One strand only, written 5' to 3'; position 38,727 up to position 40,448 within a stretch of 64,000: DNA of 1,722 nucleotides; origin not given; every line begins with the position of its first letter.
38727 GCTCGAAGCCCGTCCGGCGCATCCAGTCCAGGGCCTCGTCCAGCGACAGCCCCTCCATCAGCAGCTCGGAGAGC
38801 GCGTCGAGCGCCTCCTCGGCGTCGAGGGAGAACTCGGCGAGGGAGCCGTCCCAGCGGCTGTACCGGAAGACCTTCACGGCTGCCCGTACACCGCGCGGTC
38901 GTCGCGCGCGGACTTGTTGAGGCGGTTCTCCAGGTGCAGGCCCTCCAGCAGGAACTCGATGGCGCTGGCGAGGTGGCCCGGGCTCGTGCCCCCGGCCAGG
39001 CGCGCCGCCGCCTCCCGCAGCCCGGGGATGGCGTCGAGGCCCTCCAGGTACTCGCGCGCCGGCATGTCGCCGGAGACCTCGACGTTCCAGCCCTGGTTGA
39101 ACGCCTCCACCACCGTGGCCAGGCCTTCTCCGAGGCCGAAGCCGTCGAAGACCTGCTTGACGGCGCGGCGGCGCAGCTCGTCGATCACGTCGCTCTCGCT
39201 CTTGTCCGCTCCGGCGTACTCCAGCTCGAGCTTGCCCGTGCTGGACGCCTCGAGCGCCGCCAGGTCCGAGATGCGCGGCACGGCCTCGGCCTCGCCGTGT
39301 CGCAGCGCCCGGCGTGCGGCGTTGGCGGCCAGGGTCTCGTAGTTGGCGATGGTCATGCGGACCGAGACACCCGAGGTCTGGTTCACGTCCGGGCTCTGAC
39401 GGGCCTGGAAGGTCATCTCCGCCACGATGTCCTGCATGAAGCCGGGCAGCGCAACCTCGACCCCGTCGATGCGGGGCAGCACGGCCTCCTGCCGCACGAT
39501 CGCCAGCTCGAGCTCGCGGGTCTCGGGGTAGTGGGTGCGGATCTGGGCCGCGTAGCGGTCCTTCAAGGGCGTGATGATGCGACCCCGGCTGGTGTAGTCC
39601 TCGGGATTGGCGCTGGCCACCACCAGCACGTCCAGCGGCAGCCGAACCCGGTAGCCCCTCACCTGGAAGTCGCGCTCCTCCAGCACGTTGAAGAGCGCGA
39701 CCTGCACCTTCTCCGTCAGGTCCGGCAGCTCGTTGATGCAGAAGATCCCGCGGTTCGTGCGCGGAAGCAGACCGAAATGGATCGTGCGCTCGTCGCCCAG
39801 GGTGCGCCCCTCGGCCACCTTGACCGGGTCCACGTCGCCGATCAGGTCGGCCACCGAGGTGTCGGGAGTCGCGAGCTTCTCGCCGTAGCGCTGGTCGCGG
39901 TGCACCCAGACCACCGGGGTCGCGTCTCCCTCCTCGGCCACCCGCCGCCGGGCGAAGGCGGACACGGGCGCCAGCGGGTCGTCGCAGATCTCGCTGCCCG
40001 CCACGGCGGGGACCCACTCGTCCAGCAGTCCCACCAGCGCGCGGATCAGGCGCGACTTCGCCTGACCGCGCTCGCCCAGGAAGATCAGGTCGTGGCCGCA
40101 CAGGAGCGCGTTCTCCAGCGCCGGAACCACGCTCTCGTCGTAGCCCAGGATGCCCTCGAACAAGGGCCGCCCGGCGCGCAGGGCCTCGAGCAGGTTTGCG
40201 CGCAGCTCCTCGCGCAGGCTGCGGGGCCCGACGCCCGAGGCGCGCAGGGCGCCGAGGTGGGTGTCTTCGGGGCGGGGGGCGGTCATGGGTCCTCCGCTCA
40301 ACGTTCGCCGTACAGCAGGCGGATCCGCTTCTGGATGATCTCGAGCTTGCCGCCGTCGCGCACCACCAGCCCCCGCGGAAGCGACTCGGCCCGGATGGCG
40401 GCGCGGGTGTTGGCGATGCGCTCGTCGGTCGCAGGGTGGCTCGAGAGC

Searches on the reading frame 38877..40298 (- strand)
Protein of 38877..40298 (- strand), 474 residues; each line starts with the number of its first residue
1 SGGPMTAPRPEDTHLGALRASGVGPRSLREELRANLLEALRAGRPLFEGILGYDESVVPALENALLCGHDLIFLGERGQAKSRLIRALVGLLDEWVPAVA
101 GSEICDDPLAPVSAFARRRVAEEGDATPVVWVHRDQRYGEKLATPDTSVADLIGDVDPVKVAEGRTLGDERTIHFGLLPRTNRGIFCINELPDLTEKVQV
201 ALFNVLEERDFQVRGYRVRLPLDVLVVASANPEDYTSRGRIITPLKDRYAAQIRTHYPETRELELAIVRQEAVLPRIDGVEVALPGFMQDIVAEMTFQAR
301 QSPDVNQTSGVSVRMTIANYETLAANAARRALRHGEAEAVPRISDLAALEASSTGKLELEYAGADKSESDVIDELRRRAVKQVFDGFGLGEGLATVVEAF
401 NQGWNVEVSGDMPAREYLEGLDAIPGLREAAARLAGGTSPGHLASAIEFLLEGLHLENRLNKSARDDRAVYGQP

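Call 65: search_protein_families(library=pfam, proteins=[window:38877-40298:-], max_evalue=0.00001)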
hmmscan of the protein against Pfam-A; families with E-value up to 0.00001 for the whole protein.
window:38877-40298:- (474 aa): 1 family
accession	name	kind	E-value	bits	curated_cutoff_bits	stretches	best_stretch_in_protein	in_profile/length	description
PF07728.20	AAA_5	-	2.8e-07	31.1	22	0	136-248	26-138/139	AAA domain (dynein-related subfamily)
